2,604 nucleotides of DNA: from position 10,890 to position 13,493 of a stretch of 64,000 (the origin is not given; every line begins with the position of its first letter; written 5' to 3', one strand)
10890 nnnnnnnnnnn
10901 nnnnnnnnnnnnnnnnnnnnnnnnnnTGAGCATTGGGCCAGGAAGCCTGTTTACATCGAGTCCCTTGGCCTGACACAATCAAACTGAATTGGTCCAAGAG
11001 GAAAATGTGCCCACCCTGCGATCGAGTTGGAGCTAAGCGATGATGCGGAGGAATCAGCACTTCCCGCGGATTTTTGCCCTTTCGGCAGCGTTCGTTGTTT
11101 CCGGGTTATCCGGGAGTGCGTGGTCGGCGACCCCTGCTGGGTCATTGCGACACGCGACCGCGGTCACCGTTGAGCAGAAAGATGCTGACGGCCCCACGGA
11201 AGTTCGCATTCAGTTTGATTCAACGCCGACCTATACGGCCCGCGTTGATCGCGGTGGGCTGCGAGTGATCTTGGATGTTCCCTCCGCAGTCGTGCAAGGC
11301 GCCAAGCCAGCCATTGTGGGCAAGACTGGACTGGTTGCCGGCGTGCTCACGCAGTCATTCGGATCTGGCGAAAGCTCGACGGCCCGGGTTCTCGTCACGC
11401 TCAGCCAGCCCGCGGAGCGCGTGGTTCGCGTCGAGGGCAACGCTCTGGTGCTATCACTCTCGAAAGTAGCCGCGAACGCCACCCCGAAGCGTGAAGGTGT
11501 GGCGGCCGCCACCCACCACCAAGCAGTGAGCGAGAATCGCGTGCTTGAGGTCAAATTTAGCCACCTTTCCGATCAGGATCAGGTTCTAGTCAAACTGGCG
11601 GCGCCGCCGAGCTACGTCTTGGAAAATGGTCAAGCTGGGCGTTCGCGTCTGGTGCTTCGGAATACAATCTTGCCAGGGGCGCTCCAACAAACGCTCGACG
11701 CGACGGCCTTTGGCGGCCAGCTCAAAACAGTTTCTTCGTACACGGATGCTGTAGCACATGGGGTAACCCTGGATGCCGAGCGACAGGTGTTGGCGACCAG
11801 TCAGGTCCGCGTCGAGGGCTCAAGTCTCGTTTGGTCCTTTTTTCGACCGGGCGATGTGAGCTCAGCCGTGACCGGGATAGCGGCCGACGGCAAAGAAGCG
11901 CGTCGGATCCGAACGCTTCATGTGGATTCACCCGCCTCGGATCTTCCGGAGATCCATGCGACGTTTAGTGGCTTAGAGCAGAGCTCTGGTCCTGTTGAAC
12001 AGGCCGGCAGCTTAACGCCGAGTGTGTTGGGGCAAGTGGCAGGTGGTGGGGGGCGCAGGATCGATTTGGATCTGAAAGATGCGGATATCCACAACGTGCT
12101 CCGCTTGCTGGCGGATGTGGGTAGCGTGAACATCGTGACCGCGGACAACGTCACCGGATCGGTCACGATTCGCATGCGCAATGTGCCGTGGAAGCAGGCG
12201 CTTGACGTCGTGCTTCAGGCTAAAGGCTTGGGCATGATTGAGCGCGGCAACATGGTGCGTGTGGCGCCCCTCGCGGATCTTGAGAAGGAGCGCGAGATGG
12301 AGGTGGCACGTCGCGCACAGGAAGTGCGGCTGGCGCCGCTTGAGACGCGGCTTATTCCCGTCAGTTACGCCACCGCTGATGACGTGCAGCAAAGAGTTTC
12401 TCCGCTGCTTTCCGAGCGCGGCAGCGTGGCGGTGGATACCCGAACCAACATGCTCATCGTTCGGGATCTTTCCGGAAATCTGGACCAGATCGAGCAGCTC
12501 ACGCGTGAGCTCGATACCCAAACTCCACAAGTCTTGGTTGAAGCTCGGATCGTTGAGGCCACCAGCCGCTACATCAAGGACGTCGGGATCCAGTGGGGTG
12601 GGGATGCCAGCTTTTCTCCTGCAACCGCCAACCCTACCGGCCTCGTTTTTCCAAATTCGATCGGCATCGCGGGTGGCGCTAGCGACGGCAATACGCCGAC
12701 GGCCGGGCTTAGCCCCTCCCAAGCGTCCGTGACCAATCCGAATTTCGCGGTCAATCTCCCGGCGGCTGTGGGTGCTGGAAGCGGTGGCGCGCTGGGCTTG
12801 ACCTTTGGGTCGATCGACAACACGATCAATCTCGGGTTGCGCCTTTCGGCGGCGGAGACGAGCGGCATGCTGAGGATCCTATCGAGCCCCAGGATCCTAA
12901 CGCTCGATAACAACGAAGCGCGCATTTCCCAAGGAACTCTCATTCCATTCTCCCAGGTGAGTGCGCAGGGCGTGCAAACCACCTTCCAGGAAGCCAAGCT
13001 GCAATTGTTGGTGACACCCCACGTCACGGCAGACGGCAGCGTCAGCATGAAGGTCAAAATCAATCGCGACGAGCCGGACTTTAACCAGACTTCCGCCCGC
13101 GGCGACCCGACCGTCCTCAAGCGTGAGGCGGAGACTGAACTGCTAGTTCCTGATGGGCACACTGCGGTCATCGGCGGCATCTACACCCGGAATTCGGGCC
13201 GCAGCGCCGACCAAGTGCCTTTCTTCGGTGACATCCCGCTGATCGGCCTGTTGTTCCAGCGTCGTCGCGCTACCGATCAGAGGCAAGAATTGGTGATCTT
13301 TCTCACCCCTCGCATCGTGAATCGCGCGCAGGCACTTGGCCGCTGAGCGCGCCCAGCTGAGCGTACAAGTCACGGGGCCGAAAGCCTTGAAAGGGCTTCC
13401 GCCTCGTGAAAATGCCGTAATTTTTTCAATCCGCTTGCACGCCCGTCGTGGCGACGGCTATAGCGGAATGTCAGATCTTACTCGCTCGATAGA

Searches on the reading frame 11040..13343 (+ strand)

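Call 69: search_protein_families(library=pfam, proteins=[window:11040-13343:+], max_evalue=0.0001)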
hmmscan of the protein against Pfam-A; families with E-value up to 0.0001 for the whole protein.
window:11040-13343:+ (768 aa): 4 families
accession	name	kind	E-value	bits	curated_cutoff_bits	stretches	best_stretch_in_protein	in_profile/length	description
PF00263.26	Secretin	-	2.8e-46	157.6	27.5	1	604-760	1-168/169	Bacterial type II and III secretion system protein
PF03958.22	Secretin_N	-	1.9e-12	47.6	28.2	1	436-497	1-69/69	Bacterial type II/III secretion system short domain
PF07660.19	STN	-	9.9e-08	32.1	28.4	1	366-410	5-51/52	Secretin and TonB N terminus short domain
PF21305.2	type_II_gspD_N0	-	2.1e-05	24.7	27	1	343-408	1-71/71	GspD-like, N0 domain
